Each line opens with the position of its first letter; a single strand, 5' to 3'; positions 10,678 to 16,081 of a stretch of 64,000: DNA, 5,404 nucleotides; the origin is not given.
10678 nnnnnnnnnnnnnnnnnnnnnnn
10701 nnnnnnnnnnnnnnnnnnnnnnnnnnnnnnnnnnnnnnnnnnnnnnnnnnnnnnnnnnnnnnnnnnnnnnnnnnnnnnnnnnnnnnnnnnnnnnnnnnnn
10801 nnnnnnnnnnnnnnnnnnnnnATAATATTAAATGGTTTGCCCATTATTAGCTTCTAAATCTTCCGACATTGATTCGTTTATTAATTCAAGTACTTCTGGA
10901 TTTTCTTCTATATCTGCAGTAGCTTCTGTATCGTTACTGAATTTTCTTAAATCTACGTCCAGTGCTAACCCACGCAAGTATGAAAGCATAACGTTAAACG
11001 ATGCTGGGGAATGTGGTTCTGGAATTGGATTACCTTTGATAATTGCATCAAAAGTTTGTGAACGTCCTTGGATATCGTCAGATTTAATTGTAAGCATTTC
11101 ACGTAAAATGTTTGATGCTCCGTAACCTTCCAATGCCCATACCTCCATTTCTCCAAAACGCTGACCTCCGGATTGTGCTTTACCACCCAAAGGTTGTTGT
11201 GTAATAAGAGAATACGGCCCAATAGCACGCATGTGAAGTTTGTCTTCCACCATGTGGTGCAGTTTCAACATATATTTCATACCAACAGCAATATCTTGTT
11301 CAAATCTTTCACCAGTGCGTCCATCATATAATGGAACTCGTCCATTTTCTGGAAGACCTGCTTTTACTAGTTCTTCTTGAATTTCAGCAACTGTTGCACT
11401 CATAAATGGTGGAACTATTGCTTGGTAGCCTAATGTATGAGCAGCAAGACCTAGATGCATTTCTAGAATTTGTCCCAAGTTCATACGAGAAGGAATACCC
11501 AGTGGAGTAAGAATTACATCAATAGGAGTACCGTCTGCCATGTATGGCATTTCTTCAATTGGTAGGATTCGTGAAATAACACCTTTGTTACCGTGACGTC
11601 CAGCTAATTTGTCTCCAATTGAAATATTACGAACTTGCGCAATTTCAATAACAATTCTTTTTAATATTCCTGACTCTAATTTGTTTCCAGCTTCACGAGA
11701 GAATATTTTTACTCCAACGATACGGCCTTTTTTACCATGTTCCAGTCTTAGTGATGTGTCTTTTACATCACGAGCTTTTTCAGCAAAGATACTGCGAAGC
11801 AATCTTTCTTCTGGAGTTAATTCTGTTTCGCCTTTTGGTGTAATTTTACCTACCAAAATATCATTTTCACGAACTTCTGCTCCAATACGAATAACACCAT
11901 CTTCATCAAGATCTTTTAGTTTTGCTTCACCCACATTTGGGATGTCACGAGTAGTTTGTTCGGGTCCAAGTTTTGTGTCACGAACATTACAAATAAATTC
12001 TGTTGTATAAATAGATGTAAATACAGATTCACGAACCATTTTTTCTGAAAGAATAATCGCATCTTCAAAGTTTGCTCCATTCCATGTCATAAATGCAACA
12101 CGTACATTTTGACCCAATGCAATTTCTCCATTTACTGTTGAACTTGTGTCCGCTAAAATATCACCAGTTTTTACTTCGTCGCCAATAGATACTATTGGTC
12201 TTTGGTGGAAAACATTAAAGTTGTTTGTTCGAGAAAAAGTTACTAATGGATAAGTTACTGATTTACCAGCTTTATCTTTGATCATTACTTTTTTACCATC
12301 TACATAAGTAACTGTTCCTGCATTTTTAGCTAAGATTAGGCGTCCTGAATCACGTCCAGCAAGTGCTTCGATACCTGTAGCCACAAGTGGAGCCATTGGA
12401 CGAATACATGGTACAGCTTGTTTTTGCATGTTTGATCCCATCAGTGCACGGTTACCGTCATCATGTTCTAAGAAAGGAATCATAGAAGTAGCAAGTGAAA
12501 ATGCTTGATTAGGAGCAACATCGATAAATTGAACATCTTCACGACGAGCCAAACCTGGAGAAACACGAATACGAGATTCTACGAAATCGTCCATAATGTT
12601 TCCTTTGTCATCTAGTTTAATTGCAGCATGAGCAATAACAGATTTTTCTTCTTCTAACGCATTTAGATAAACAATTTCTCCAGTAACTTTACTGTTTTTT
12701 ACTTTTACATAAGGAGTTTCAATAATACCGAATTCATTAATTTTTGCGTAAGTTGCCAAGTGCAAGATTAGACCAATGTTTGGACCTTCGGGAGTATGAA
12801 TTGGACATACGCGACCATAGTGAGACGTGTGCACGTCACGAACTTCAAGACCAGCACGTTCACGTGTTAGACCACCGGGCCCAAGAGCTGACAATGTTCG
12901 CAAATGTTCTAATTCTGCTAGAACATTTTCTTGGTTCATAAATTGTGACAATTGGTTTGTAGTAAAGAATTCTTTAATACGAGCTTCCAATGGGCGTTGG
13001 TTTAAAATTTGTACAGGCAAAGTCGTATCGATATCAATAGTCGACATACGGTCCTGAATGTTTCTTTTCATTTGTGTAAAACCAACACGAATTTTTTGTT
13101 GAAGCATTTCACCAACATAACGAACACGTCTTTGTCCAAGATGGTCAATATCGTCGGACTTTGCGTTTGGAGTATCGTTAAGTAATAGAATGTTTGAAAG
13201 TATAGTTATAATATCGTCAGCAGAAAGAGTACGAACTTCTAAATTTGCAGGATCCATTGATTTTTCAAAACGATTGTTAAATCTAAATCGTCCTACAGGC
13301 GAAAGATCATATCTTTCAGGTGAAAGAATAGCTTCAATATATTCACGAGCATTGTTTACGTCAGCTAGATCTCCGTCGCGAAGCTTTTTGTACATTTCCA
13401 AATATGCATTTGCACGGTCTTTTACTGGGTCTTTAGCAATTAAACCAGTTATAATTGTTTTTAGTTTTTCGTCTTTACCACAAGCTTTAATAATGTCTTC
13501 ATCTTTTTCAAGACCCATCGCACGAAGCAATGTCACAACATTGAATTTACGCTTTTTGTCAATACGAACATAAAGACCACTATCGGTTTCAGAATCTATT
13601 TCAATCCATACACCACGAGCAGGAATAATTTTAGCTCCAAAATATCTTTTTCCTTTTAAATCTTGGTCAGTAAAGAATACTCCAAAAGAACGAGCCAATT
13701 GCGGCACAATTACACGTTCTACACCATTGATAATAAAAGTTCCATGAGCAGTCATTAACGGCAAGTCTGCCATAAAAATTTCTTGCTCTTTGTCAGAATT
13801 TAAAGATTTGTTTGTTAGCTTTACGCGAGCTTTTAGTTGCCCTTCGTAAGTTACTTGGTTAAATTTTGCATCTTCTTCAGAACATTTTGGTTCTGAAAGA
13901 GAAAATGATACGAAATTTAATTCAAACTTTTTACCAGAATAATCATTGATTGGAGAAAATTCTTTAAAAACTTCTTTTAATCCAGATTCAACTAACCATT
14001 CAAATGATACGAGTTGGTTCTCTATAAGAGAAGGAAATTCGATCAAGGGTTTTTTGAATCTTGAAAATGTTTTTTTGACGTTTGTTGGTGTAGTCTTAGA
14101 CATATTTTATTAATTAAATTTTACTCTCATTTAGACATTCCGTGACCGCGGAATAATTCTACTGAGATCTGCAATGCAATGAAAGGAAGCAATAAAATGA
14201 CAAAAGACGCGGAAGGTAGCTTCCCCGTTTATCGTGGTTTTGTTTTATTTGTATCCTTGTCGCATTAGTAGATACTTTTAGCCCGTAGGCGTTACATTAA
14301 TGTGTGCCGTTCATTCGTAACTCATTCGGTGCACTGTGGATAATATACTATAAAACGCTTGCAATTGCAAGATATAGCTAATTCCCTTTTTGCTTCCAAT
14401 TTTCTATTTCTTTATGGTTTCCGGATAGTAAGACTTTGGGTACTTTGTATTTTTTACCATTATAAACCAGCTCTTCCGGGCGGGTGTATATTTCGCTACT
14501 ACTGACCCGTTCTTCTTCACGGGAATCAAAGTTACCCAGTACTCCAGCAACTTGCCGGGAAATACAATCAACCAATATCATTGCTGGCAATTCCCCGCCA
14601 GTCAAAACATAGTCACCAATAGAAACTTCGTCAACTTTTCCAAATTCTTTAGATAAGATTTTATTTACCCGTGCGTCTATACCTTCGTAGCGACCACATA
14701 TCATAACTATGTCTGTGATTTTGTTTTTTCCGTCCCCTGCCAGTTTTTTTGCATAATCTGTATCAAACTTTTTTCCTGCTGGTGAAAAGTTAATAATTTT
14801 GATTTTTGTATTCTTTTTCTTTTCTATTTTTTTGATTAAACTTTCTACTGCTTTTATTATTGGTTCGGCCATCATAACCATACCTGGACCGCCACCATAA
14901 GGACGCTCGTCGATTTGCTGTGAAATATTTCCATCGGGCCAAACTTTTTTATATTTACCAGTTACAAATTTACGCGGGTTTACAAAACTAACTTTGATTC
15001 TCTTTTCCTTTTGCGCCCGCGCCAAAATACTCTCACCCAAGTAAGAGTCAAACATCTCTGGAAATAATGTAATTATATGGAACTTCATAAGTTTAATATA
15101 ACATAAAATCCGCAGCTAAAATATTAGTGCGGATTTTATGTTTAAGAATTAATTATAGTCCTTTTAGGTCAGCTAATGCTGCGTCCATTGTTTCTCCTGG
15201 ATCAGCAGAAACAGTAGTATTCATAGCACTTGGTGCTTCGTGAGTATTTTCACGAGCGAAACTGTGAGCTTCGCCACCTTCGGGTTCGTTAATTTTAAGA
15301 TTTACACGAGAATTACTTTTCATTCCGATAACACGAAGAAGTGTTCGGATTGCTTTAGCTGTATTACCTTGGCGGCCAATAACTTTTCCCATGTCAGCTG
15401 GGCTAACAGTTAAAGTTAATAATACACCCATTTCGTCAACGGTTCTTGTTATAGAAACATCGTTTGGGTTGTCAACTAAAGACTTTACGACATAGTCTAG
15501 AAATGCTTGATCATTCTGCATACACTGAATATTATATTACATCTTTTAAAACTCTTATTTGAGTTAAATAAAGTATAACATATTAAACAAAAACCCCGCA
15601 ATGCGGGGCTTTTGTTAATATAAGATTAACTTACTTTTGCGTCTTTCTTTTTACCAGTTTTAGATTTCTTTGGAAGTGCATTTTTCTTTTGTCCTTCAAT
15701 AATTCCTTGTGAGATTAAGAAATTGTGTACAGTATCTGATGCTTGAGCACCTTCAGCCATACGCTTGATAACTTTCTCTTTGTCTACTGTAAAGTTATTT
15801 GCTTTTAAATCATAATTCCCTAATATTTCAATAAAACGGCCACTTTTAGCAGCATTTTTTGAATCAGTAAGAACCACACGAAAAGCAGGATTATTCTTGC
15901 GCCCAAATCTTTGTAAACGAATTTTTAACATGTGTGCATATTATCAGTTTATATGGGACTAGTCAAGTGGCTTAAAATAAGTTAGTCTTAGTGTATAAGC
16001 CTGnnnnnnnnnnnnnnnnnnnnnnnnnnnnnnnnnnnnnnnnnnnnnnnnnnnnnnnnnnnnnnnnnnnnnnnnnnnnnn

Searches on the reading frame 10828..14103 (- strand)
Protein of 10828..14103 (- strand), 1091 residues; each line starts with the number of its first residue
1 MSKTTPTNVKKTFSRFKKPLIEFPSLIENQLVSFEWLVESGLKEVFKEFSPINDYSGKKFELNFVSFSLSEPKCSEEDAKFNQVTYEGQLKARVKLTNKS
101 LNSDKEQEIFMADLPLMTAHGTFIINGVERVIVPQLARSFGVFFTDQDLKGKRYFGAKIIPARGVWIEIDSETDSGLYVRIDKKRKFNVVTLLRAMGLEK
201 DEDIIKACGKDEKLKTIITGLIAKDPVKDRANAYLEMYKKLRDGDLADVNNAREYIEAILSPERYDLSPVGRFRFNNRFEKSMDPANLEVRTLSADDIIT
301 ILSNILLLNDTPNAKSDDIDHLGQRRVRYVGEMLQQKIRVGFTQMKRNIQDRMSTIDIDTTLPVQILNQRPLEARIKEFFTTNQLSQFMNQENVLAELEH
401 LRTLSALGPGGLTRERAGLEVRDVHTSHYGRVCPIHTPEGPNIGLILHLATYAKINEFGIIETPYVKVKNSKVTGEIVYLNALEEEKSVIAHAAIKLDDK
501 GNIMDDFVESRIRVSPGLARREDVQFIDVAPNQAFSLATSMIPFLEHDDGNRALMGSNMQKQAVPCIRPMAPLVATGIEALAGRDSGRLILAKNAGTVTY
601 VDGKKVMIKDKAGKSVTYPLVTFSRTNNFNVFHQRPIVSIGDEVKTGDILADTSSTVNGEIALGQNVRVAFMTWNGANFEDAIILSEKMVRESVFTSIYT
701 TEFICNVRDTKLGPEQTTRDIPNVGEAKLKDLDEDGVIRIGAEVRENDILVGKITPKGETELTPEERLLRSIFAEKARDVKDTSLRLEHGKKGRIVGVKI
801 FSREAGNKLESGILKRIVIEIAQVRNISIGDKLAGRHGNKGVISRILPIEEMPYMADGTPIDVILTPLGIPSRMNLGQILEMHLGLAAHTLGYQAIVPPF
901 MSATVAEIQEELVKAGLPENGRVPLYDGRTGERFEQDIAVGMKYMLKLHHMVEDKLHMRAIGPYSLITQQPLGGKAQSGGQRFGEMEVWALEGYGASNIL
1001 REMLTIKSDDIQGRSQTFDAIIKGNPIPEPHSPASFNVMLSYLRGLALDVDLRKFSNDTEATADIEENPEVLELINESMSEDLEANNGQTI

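Call 65: search_protein_families(library=pfam, proteins=[window:10828-14103:-], max_evalue=0.0001)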
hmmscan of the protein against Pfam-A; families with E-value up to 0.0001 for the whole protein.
window:10828-14103:- (1091 aa): 6 families
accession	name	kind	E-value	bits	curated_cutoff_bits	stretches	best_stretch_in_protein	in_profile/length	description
PF00562.33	RNA_pol_Rpb2_6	-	4.2e-125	418.2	23.4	1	592-977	2-373/373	RNA polymerase Rpb2, domain 6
PF04565.21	RNA_pol_Rpb2_3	-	6.6e-27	93.9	21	1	387-455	1-68/68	RNA polymerase Rpb2, domain 3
PF04560.25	RNA_pol_Rpb2_7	-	8.7e-22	77.8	32.1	1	979-1052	1-84/87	RNA polymerase Rpb2, domain 7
PF04561.19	RNA_pol_Rpb2_2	-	1.6e-21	77.3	21.7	1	155-328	20-190/190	RNA polymerase Rpb2, domain 2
PF10385.14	RNA_pol_Rpb2_45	-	1.3e-17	64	28.2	1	465-530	1-66/66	RNA polymerase beta subunit external 1 domain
PF04563.20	RNA_pol_Rpb2_1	-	3.8e-17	63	28.2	1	26-356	2-184/203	RNA polymerase beta subunit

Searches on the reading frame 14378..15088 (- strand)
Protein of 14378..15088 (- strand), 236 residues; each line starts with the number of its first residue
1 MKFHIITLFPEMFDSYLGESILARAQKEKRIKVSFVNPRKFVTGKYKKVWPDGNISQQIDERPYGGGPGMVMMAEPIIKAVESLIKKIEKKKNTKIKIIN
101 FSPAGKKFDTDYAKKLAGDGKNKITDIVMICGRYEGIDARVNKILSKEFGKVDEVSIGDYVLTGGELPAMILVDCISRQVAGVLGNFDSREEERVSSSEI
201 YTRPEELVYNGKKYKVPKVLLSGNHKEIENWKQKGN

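Call 65: search_protein_families(library=pfam, proteins=[window:14378-15088:-], max_evalue=0.0001)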
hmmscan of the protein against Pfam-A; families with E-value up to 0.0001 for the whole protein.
window:14378-15088:- (236 aa): 1 family
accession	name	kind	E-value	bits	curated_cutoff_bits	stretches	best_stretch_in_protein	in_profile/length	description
PF01746.26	tRNA_m1G_MT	-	2.5e-35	122.4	27.3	1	56-234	25-184/195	tRNA (Guanine-1)-methyltransferase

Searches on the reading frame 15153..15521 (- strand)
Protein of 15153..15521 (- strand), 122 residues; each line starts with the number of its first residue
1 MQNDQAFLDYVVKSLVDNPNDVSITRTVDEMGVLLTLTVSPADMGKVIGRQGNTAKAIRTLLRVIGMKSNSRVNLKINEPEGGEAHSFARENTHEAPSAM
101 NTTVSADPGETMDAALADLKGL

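Call 65: search_protein_families(library=pfam, proteins=[window:15153-15521:-], max_evalue=0.0001)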
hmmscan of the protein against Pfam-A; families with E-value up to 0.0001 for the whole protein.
window:15153-15521:- (122 aa): 1 family
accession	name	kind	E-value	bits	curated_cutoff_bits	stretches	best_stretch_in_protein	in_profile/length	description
PF13083.13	KH_KhpA-B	-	7.5e-21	74.3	32.1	1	6-77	2-73/73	KhpA/KhpB, KH domain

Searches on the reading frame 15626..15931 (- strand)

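Call 66: search_protein_families(library=pfam, proteins=[window:15626-15931:-], max_evalue=0.0001)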
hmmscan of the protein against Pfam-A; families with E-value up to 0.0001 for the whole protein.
window:15626-15931:- (101 aa): 1 family
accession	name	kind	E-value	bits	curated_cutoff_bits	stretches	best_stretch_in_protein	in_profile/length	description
PF00886.24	Ribosomal_S16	-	9e-13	48.4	27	1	8-65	1-62/62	Ribosomal protein S16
